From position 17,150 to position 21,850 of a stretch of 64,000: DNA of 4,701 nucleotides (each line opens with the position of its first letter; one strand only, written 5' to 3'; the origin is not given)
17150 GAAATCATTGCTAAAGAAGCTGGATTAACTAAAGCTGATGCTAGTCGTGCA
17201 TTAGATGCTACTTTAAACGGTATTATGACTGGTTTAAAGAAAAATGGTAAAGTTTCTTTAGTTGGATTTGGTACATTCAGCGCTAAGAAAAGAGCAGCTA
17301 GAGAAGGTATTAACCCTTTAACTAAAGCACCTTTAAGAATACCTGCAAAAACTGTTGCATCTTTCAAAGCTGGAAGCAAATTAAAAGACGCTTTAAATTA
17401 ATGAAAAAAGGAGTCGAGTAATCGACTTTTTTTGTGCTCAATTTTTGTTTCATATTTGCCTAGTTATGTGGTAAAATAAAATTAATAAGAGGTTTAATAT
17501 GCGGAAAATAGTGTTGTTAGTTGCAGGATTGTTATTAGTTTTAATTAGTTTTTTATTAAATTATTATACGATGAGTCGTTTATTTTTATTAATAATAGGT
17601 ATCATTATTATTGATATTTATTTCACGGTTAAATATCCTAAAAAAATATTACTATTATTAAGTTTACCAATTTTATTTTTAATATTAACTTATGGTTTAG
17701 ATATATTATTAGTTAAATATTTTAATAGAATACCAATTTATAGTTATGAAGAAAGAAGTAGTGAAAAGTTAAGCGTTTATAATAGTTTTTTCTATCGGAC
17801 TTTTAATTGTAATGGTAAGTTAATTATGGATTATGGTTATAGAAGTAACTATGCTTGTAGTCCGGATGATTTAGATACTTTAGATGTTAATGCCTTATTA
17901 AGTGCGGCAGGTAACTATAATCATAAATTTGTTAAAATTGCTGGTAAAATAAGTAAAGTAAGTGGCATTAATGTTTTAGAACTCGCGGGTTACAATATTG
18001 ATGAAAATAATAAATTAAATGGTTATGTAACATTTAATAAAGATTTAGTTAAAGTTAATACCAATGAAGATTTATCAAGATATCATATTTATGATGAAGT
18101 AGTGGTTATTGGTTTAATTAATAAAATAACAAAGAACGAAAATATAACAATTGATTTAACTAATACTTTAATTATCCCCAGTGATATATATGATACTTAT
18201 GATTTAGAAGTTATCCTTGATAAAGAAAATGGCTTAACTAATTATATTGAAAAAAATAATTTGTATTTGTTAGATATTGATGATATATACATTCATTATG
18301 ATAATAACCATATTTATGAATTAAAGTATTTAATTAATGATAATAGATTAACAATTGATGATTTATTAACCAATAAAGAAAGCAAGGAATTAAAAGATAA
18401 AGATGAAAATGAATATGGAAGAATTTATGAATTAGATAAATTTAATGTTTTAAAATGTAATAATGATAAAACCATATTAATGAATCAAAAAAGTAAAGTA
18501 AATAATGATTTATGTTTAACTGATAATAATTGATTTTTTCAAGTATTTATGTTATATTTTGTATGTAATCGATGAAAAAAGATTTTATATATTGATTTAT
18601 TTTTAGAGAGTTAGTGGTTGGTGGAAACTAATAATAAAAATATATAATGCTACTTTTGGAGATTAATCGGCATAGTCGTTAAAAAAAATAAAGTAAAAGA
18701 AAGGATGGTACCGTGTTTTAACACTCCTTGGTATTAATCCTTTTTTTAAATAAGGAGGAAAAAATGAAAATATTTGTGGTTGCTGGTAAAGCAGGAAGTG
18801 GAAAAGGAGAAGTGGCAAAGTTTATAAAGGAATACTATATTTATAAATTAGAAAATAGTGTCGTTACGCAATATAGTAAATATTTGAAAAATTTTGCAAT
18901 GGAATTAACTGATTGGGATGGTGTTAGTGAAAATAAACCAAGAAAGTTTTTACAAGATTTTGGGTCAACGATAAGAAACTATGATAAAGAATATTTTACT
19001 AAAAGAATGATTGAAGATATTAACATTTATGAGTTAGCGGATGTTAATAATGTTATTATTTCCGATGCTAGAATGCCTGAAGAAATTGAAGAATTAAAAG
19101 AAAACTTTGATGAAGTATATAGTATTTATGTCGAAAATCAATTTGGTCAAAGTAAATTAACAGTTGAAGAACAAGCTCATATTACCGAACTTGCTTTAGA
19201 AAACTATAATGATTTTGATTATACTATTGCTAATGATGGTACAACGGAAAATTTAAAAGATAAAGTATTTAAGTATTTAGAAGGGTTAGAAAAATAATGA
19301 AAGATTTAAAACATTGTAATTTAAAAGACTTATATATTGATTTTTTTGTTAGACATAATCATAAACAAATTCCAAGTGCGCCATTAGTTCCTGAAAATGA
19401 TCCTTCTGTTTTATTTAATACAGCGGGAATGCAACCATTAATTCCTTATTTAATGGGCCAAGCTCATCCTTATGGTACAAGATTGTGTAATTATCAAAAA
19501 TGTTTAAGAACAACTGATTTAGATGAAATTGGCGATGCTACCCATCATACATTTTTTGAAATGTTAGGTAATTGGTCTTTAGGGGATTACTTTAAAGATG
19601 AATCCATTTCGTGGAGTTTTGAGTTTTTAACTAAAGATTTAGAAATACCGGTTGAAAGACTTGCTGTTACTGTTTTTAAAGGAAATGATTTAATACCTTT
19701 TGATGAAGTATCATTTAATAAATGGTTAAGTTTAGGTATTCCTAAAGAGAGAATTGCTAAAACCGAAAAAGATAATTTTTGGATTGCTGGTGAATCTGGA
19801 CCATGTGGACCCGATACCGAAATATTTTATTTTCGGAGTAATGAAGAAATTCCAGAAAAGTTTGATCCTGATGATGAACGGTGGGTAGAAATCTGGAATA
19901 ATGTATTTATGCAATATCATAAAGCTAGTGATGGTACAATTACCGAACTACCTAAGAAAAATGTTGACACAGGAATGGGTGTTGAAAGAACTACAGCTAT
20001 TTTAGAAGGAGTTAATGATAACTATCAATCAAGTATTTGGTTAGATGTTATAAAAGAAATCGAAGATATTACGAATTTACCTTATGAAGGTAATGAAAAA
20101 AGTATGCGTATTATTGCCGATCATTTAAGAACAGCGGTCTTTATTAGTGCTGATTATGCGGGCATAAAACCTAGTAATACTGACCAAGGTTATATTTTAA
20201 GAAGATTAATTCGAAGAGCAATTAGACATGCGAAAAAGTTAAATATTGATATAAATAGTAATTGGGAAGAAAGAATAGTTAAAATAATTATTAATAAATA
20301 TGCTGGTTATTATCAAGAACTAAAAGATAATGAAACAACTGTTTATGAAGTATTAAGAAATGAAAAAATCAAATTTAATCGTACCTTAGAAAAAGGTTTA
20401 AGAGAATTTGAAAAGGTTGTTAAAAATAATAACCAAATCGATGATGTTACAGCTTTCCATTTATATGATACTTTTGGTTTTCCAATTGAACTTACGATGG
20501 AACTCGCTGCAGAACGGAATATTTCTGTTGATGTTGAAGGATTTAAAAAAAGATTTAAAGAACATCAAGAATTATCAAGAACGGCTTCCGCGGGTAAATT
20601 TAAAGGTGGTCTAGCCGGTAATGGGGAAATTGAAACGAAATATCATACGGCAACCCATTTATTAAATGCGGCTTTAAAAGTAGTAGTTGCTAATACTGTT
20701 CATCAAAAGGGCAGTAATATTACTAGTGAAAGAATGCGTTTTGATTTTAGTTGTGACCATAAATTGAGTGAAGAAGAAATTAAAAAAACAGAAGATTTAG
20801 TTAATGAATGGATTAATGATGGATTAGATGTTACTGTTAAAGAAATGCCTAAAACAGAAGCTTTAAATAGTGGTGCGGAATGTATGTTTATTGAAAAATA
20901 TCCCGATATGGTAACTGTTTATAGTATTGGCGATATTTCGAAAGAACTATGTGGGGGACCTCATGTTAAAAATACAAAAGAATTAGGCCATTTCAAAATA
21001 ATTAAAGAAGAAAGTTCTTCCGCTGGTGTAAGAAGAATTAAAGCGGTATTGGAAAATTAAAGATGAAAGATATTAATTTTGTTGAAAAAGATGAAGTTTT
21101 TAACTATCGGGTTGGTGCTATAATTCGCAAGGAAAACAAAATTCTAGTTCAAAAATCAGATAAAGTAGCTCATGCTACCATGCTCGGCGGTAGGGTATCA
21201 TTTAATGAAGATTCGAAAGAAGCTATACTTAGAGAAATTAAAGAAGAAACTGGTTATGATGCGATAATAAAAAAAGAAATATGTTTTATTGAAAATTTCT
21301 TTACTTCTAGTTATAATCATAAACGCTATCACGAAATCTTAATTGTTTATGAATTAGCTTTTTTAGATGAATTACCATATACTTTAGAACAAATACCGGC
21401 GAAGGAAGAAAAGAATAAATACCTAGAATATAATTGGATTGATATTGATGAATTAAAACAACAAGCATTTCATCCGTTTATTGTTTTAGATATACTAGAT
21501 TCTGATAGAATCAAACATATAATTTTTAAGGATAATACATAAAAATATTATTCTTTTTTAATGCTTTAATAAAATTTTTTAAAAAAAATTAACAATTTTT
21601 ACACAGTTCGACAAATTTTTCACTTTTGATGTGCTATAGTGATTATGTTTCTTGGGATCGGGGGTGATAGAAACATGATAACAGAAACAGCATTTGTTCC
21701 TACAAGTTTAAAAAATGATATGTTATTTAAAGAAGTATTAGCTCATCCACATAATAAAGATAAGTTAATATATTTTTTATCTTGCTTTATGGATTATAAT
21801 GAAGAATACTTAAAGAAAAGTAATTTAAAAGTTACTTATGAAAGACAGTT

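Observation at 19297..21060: Compact 587-aa alanyl-tRNA synthetase lacking the C-Ala domain, co-arranged with a dNMP-kinase-like gene and a NUDIX gene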

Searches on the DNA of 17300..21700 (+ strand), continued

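Call 77: search_with_rna_model(model_id=R1, sources=[L082, L083, L084, L085, L081], max_evalue=0.1, show_alignments=1)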
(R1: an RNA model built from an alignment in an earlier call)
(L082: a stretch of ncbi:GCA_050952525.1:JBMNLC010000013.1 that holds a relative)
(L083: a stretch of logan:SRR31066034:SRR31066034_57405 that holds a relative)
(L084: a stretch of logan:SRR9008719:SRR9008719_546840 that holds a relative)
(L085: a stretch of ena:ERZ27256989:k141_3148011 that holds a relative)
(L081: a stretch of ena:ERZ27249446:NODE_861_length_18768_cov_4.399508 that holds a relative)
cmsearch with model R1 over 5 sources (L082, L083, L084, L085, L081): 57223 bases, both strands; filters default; matches with E-value up to 0.1: 1.
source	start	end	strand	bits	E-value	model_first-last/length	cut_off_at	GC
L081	9260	9455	+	158.5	2.3e-25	1-202/202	no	0.25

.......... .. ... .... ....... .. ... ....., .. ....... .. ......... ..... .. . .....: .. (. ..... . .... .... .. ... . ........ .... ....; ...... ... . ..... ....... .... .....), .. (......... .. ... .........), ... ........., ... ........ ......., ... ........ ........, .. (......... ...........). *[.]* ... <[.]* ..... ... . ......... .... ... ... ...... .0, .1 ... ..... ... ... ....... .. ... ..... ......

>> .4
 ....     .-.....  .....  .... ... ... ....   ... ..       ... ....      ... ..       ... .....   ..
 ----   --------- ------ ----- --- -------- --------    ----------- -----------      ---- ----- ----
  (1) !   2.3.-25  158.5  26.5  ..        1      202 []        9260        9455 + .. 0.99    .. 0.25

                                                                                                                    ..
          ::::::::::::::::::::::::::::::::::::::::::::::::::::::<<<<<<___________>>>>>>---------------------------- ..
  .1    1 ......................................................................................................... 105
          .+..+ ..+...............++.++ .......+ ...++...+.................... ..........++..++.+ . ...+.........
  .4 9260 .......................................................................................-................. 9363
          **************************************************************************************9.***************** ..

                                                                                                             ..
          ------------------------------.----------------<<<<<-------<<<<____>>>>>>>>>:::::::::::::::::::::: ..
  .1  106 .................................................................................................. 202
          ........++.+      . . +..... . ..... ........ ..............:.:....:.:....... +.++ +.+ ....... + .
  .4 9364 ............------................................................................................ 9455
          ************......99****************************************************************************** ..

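Call 84: search_rna_families(source=L090, start=6600, end=7060, threshold=evalue, max_evalue=0.001, show_alignments=1)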
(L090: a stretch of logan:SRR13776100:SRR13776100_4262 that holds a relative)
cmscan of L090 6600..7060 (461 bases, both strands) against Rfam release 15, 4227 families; matches with E-value up to 0.001: 1.
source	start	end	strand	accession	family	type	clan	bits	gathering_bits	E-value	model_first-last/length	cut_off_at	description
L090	6746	6955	+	RF00230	T-box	Cis-reg; leader;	-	85.2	93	3.4e-19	1-219/219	no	T-box leader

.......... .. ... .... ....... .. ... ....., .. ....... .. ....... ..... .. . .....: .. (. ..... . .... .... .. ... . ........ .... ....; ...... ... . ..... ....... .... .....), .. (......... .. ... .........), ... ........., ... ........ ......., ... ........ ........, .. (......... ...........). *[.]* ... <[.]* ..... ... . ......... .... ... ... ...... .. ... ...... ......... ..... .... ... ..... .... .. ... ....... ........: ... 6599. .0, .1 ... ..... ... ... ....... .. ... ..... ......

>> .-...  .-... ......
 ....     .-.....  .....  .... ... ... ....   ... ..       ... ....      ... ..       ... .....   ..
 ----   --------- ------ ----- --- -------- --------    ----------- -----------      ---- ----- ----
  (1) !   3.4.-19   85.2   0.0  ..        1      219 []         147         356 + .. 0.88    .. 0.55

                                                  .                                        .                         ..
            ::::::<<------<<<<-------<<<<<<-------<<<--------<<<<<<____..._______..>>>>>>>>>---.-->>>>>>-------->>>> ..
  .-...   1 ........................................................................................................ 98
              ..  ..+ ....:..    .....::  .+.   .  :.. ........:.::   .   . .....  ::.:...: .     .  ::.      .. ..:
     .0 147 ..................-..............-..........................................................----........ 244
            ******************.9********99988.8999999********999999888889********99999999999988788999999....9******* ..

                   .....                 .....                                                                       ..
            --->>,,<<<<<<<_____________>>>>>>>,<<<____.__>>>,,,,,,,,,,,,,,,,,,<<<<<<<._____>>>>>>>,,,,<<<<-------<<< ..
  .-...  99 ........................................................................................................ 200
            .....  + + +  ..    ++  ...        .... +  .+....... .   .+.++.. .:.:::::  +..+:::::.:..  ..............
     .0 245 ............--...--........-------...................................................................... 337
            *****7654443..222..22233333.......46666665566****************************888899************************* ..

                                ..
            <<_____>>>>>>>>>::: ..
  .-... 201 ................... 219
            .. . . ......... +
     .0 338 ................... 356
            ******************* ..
